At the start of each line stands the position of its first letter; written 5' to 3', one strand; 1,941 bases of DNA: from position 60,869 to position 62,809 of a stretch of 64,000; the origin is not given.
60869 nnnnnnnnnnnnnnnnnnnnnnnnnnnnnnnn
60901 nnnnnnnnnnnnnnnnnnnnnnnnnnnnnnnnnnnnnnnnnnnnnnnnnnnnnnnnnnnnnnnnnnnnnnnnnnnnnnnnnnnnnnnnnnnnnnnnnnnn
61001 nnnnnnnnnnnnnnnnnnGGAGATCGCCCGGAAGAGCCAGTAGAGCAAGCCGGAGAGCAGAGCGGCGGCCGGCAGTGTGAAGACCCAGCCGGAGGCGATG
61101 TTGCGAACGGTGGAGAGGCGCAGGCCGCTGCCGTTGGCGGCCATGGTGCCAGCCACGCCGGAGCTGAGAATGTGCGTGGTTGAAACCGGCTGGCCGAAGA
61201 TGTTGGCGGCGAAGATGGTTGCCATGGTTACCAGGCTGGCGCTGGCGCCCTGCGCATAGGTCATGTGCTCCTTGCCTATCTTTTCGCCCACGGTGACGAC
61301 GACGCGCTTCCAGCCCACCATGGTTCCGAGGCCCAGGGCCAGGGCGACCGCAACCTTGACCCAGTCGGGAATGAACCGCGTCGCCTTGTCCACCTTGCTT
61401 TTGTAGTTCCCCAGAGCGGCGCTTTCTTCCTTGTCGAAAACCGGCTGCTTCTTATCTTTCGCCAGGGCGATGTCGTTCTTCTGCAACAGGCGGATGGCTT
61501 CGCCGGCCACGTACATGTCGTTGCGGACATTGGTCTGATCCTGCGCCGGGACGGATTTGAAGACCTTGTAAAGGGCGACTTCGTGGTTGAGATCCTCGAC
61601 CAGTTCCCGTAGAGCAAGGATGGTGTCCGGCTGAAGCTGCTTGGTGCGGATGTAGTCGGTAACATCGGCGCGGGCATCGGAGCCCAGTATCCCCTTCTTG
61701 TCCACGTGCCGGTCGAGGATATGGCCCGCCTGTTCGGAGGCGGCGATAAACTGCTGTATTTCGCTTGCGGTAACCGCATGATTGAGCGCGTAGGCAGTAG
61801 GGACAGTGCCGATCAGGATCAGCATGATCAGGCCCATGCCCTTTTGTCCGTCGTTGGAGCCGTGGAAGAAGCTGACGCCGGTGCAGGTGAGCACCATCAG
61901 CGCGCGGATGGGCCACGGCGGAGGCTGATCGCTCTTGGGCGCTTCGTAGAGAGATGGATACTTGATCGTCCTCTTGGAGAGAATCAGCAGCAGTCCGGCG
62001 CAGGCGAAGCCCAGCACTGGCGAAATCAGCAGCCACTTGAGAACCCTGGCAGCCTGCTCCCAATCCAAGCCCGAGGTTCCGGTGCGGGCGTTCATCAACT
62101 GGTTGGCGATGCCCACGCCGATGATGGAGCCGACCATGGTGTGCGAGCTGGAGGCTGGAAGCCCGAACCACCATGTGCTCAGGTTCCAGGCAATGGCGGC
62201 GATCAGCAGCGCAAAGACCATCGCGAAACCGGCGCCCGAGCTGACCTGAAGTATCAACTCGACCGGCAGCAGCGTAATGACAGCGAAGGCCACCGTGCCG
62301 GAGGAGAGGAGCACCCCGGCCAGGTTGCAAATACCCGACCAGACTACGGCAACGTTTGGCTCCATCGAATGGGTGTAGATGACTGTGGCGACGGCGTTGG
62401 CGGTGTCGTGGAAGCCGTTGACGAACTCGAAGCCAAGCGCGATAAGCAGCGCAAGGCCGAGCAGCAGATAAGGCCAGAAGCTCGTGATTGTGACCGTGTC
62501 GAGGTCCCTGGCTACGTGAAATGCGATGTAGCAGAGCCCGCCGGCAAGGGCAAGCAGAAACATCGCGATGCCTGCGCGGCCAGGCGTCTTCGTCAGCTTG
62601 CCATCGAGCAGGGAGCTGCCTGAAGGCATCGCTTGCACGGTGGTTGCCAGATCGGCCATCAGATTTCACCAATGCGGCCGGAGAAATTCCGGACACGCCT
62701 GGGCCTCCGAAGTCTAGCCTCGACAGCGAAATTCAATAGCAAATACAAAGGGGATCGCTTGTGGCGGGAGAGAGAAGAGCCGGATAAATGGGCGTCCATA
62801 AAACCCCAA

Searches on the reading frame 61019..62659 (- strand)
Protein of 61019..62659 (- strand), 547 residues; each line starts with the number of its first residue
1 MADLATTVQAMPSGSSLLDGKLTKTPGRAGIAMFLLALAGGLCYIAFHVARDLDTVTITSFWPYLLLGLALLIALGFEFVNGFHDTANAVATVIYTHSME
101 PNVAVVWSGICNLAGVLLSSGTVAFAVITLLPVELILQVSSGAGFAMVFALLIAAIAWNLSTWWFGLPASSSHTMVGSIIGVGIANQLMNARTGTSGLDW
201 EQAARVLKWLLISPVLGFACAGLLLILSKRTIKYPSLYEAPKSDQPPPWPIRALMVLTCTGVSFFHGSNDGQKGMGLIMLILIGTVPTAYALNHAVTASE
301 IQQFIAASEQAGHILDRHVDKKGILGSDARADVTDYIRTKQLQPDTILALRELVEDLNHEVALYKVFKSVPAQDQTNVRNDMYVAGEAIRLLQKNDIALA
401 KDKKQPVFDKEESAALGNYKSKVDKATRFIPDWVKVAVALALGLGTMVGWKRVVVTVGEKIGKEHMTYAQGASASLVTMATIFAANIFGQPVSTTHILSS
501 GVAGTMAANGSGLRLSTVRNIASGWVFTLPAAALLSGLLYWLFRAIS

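Call 41: search_protein_families(library=pfam, proteins=[window:61019-62659:-], max_evalue=0.001)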
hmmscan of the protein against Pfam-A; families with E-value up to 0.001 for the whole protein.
window:61019-62659:- (547 aa): 1 family
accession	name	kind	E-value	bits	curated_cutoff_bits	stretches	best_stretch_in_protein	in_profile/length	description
PF01384.25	PHO4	-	5.3e-87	292.5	33.7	1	81-536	1-350/350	Phosphate transporter family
